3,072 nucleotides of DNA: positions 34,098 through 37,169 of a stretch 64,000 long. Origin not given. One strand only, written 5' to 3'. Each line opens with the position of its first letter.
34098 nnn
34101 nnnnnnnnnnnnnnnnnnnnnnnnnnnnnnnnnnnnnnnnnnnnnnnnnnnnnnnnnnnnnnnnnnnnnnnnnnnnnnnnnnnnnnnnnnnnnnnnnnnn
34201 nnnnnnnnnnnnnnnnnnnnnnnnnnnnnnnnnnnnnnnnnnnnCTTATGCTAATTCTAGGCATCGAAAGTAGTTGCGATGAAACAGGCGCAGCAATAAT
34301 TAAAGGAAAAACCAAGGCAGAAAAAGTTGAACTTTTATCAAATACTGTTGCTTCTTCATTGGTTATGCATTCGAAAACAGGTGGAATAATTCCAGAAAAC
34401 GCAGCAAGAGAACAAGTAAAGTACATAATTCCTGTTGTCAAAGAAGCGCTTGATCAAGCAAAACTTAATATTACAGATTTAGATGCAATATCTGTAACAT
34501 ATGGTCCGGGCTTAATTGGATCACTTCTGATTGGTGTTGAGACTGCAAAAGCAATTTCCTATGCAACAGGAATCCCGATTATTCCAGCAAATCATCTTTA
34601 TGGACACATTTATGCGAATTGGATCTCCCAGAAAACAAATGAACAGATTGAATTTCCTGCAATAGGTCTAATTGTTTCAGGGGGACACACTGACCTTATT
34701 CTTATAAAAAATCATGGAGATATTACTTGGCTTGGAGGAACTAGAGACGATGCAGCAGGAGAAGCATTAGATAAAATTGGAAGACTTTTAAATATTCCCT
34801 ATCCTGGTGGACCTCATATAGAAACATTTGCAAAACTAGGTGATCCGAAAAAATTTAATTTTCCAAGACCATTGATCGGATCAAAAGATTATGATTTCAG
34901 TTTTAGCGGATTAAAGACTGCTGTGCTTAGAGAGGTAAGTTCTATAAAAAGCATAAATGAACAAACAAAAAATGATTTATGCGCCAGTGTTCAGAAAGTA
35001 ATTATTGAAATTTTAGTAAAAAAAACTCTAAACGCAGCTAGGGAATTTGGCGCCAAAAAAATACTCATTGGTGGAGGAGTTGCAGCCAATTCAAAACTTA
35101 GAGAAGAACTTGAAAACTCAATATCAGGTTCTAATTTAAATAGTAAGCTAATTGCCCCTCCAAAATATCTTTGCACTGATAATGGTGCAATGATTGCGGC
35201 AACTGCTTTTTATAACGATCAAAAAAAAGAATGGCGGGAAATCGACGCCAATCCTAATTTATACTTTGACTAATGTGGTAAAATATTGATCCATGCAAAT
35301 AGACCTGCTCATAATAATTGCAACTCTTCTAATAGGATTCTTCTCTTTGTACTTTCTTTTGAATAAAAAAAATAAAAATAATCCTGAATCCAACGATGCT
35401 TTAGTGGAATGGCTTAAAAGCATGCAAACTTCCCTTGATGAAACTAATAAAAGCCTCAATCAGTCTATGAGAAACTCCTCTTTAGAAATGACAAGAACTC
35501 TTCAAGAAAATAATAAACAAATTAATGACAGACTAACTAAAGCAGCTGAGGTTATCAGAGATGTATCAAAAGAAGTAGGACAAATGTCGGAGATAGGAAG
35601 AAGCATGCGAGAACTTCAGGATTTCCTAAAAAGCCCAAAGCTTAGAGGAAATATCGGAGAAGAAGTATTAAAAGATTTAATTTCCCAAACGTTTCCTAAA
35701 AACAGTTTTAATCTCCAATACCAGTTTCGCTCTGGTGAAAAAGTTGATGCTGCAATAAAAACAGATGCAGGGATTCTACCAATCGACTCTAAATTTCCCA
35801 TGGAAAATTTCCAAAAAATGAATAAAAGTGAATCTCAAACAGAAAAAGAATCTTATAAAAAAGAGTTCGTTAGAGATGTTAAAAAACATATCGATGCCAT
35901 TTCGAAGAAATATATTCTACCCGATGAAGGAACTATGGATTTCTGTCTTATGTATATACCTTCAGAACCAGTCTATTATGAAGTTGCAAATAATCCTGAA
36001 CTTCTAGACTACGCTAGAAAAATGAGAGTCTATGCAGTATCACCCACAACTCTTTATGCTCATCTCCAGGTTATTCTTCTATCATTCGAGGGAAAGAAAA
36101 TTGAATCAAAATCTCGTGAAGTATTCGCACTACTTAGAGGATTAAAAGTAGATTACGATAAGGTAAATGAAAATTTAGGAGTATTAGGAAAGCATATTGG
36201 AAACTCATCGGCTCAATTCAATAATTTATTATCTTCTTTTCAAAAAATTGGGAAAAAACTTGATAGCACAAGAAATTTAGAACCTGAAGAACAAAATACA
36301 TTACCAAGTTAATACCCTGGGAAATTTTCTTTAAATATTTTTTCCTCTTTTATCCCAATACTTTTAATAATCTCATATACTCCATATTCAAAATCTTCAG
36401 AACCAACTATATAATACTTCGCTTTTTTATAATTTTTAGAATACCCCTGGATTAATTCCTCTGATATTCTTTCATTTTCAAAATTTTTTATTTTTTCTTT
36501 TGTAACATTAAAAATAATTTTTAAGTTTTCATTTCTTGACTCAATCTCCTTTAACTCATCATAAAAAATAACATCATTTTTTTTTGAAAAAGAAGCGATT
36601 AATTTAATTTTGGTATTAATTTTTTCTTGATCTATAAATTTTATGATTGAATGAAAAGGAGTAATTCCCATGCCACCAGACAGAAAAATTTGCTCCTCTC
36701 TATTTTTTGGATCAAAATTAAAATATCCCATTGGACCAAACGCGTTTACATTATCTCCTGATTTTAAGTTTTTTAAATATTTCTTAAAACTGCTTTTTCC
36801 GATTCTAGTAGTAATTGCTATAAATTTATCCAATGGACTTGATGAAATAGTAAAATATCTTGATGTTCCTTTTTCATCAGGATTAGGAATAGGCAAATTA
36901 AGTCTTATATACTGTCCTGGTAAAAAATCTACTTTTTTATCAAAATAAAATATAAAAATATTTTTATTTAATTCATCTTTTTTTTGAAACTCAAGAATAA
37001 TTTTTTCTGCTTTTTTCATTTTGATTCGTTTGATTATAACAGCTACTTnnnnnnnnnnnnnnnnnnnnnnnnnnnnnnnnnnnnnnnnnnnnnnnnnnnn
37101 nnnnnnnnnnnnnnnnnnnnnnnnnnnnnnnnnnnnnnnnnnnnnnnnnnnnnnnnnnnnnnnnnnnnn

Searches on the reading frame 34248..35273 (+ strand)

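Call 55: search_protein_families(library=pfam, proteins=[window:34248-35273:+], max_evalue=0.001)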
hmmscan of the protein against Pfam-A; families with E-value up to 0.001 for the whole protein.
window:34248-35273:+ (341 aa): 3 families
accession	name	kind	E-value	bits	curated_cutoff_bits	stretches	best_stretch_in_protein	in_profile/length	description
PF00814.31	TsaD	-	2.4e-88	296.7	24.8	1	28-317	1-263/264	tRNA N6-adenosine threonylcarbamoyltransferase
PF22521.2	HypF_C_2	-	1.1e-05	25.8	27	1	234-298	158-223/241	Carbamoyltransferase, Kae1-like Domain, second subdomain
PF02543.21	Carbam_trans_N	-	0.00016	21.7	24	1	224-290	255-322/346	Carbamoyltransferase N-terminus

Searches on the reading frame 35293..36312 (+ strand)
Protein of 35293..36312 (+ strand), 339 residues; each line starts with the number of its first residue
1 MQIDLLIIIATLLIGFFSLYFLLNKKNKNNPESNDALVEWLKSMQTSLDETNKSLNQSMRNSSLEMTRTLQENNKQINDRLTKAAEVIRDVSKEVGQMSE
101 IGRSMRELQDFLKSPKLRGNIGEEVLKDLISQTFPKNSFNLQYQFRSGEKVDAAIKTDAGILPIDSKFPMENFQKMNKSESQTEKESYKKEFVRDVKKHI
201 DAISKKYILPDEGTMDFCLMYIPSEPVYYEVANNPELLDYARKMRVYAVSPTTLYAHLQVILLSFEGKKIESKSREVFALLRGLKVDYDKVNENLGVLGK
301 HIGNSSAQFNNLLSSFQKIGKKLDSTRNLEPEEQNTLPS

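Call 55: search_protein_families(library=pfam, proteins=[window:35293-36312:+], max_evalue=0.001)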
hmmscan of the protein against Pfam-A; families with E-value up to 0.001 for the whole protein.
window:35293-36312:+ (339 aa): 3 families
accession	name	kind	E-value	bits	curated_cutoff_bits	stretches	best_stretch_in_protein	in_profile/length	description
PF02646.22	RmuC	-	2.5e-54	184.8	26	1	65-334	9-289/291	RmuC family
PF04108.17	ATG17_like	-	0.00016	21.7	43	1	34-321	58-257/355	Autophagy protein ATG17-like domain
PF06103.16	DUF948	-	0.00062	20.3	37.2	0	41-93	21-79/89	Bacterial protein of unknown function (DUF948)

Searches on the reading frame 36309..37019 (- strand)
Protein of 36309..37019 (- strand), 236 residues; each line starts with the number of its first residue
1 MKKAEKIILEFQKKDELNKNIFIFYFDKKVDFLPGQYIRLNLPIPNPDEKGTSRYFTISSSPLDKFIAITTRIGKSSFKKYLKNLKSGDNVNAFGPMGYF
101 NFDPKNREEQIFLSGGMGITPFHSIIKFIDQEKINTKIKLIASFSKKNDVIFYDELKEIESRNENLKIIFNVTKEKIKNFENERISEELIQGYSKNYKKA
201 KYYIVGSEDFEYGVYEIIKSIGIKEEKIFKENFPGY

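Call 25: search_protein_families(library=pfam, proteins=[window:36309-37019:-], max_evalue=0.001)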
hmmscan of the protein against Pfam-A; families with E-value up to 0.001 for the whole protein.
window:36309-37019:- (236 aa): 3 families
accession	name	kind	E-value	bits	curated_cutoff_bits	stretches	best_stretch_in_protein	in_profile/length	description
PF00175.26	NAD_binding_1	-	3.1e-11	44.3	22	1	112-212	1-105/109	Oxidoreductase NAD-binding domain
PF00970.30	FAD_binding_6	-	3.8e-05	24.4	21.1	1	12-101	5-98/99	Oxidoreductase FAD-binding domain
PF08030.17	NAD_binding_6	-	0.00014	22.4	22.2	1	112-190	6-88/156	Ferric reductase NAD binding domain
